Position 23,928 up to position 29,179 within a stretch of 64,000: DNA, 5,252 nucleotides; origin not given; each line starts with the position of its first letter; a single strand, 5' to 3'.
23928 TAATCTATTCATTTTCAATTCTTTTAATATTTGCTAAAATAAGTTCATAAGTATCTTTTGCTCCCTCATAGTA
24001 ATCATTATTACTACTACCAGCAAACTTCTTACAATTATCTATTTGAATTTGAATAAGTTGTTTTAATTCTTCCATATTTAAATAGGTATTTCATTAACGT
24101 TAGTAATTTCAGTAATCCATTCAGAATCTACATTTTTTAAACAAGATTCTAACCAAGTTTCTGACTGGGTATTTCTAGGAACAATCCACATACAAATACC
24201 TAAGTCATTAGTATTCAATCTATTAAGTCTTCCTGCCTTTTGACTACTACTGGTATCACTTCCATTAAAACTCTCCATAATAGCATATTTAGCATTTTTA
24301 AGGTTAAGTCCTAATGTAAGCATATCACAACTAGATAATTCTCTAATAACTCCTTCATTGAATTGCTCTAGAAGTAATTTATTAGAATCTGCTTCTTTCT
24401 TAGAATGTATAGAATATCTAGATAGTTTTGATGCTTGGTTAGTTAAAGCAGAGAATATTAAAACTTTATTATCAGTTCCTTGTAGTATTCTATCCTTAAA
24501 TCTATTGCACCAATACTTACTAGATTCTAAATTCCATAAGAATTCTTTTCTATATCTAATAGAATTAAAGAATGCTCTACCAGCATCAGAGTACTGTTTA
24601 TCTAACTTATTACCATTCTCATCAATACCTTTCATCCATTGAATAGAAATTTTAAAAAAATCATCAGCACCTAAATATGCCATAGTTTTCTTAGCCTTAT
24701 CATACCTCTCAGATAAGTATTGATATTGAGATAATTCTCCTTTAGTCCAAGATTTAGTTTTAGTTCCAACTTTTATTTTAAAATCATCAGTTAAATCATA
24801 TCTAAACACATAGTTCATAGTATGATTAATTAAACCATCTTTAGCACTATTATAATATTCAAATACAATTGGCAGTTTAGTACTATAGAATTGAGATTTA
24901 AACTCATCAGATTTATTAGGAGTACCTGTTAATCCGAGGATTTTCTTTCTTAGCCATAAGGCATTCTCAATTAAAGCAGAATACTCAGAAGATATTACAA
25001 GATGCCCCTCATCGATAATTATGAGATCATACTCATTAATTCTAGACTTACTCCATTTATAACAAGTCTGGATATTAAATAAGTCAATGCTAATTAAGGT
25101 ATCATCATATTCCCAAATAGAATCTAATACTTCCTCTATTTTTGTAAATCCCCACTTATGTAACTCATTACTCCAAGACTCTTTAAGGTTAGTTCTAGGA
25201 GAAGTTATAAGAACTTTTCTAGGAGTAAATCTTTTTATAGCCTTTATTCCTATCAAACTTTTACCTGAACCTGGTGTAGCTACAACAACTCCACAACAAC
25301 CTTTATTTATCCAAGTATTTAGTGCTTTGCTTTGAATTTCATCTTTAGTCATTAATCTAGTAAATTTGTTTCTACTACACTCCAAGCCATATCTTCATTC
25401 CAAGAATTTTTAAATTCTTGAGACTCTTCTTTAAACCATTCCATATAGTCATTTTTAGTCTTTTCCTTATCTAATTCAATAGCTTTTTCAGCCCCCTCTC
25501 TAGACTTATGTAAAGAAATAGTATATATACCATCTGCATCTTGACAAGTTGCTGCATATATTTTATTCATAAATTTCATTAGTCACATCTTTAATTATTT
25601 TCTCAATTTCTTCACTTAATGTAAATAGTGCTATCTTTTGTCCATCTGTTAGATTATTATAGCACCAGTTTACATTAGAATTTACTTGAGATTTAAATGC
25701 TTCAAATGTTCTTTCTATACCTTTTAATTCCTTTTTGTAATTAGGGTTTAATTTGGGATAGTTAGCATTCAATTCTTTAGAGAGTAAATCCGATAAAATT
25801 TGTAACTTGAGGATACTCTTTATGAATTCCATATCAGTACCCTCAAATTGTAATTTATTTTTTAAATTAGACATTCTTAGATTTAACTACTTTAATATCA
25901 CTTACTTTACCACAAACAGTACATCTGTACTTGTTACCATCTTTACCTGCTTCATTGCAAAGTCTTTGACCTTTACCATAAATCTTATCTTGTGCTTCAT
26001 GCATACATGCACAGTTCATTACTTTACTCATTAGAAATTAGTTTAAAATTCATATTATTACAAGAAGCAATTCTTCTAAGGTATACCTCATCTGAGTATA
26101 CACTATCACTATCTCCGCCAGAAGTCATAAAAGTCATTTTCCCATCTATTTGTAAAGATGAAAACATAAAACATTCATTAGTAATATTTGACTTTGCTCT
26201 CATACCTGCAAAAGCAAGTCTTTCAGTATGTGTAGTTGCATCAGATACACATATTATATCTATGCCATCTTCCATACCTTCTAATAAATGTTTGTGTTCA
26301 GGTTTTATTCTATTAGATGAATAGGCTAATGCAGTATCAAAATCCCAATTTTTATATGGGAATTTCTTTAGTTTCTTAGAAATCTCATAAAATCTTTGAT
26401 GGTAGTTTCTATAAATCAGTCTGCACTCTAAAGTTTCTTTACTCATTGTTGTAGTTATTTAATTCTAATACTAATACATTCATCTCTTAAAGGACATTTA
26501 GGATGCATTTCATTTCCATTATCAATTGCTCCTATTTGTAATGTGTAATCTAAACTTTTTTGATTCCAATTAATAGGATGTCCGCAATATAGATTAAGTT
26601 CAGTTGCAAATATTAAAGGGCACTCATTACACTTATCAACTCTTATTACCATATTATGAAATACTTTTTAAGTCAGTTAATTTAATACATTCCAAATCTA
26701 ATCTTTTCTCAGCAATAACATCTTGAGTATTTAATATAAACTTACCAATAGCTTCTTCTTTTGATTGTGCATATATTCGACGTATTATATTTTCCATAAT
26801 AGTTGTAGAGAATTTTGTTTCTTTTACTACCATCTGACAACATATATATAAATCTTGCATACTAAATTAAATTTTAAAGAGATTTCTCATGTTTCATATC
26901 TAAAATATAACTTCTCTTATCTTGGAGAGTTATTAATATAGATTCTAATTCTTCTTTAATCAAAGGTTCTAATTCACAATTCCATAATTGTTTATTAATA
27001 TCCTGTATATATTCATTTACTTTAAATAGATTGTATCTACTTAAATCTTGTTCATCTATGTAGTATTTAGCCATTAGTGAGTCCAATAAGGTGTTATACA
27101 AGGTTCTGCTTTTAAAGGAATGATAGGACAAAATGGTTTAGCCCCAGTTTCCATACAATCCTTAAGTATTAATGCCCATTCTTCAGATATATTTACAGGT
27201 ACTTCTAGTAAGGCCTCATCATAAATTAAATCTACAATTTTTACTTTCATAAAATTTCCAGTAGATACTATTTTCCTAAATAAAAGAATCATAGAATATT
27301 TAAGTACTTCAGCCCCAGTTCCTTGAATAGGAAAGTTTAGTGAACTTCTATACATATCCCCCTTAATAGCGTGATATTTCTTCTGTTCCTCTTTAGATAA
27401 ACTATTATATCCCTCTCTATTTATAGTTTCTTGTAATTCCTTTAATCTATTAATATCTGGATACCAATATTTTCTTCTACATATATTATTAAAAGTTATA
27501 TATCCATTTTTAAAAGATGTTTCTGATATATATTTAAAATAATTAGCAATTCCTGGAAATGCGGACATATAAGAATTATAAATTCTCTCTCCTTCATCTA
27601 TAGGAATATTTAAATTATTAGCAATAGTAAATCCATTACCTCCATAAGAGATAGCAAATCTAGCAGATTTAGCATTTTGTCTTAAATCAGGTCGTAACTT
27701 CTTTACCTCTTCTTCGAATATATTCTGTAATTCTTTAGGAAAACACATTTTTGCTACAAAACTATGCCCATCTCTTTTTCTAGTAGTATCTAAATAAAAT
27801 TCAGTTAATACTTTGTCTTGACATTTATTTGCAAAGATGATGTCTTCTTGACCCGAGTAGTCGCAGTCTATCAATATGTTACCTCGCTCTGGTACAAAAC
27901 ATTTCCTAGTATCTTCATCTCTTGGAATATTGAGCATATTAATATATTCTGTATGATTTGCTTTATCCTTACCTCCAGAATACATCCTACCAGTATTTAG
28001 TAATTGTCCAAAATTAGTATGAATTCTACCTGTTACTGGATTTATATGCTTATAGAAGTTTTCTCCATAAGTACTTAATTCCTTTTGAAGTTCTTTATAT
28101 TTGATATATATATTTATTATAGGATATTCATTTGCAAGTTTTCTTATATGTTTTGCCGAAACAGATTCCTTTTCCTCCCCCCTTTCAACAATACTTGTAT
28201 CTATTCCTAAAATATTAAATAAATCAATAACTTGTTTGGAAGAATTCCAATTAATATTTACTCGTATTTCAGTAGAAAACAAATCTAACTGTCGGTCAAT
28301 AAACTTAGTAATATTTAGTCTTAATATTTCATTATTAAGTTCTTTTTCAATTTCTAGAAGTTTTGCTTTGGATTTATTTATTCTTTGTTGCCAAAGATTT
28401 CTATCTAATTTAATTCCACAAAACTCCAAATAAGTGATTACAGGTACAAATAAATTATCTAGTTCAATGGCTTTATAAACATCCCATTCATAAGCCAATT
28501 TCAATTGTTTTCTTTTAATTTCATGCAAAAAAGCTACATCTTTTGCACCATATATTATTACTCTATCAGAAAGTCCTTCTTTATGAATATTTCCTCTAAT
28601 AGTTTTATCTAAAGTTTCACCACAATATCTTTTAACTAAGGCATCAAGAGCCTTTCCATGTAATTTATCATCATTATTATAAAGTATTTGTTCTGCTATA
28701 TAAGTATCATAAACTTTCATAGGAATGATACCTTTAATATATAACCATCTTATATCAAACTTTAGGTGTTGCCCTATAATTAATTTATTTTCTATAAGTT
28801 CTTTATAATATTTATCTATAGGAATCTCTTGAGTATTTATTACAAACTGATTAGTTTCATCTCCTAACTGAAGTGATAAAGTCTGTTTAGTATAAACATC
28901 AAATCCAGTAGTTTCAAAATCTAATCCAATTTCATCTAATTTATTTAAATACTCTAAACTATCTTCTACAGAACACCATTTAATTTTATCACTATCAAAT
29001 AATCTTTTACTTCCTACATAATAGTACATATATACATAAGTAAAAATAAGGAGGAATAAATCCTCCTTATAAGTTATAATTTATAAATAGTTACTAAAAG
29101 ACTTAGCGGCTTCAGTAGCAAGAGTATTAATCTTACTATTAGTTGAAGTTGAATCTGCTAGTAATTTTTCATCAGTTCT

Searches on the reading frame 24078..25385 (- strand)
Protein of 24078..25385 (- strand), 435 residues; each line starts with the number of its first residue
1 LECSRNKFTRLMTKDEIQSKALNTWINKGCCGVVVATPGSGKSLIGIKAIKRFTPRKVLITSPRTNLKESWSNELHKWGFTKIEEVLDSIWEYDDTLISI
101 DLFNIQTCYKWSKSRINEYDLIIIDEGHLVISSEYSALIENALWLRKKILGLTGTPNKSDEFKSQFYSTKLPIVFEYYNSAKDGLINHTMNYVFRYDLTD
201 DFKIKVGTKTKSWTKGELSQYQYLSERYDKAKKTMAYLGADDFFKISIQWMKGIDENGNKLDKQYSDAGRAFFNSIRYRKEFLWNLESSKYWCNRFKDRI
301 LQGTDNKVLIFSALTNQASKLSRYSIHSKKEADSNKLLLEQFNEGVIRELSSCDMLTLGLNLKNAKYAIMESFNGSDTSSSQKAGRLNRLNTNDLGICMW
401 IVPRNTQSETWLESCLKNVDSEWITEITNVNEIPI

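Call 14: search_protein_families(library=pfam, proteins=[window:24078-25385:-], max_evalue=0.01)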
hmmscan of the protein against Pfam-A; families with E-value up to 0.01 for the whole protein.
window:24078-25385:- (435 aa): 5 families
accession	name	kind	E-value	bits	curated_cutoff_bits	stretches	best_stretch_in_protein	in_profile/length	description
PF04851.21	ResIII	-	3e-16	60.2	22.5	1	16-157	6-163/164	Type III restriction enzyme, res subunit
PF00270.35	DEAD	-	4.6e-09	36.7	26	1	16-158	2-162/167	DEAD/DEAH box helicase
PF00271.37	Helicase_C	-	4.7e-09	36.9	23.5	1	301-390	11-109/110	Helicase conserved C-terminal domain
PF18766.7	SWI2_SNF2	-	8.6e-07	29.3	26.7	1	27-193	16-191/221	SWI2/SNF2 ATPase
PF00176.29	SNF2-rel_dom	-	0.0011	18.6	24.9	0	56-157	52-164/290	SNF2-related domain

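Call 15: search_protein_families(library=phrogs, proteins=[window:24078-25385:-], max_evalue=0.01)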
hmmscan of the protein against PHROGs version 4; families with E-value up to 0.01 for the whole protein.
window:24078-25385:- (435 aa): 5 families
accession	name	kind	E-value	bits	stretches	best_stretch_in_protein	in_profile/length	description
phrog_16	-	DNA, RNA and nucleotide metabolism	2.2e-29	103.3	1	18-401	277-596/986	DNA helicase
phrog_62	-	DNA, RNA and nucleotide metabolism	1e-09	37.5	1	33-158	713-851/1881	DNA helicase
phrog_16259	-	DNA, RNA and nucleotide metabolism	3.9e-06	27.3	1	36-130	139-236/330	DNA helicase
phrog_6819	-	DNA, RNA and nucleotide metabolism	0.0003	20.3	0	15-135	22-151/645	Holliday junction branch migration helicase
phrog_2488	-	DNA, RNA and nucleotide metabolism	0.0021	17.9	0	101-178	157-239/579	DNA helicase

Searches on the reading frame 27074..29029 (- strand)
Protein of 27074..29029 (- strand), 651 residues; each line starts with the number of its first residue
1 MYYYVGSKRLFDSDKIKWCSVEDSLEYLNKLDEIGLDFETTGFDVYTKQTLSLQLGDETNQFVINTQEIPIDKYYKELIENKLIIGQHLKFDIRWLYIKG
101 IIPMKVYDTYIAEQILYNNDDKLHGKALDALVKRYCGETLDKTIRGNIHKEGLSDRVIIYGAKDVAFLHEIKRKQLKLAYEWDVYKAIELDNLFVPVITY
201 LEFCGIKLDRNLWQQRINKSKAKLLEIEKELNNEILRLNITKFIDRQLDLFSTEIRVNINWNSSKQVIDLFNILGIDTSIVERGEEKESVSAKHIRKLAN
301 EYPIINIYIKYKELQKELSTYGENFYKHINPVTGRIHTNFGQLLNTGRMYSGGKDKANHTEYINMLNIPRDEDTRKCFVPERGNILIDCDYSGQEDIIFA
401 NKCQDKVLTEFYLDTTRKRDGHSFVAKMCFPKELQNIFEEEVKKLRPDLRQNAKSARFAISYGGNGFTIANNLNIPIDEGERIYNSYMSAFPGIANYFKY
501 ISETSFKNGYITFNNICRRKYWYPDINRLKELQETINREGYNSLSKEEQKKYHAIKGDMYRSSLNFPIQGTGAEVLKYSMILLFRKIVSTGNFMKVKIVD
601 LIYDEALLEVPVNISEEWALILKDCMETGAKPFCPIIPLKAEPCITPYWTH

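Call 14: search_protein_families(library=pfam, proteins=[window:27074-29029:-], max_evalue=0.01)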
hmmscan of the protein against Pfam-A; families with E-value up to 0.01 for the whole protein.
window:27074-29029:- (651 aa): 2 families
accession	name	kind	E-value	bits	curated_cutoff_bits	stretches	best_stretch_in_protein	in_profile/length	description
PF00476.26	DNA_pol_A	-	3.1e-53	181.5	34.3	1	257-649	28-379/381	DNA polymerase family A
PF01612.26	DNA_pol_A_exo1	-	2.9e-22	79.7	23.6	1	22-174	11-167/173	3'-5' exonuclease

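Call 15: search_protein_families(library=phrogs, proteins=[window:27074-29029:-], max_evalue=0.01)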
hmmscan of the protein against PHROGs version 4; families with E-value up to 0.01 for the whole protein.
window:27074-29029:- (651 aa): 9 families
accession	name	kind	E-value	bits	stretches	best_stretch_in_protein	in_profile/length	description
phrog_17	-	DNA, RNA and nucleotide metabolism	1.1e-88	299.6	1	27-649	666-1230/1445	DNA polymerase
phrog_2573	-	DNA, RNA and nucleotide metabolism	3.4e-29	103.1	1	374-628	5-247/336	DNA polymerase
phrog_10285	-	DNA, RNA and nucleotide metabolism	1.3e-15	58.3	1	365-650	32-319/321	DNA polymerase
phrog_5995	-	DNA, RNA and nucleotide metabolism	1.4e-14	55.3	1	459-649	3-175/236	DNA polymerase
phrog_12241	-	DNA, RNA and nucleotide metabolism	5.3e-10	39.8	1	35-352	131-486/502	DNA polymerase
phrog_23226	-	DNA, RNA and nucleotide metabolism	8.8e-10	38.6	1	260-512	214-482/611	DNA polymerase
phrog_15971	-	DNA, RNA and nucleotide metabolism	1.5e-09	38.5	1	310-624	96-347/376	DNA polymerase I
phrog_9556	-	DNA, RNA and nucleotide metabolism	3e-05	24.2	1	54-233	44-242/441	DNA polymerase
phrog_35406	-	DNA, RNA and nucleotide metabolism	0.0023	18.1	0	449-614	108-250/320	DNA polymerase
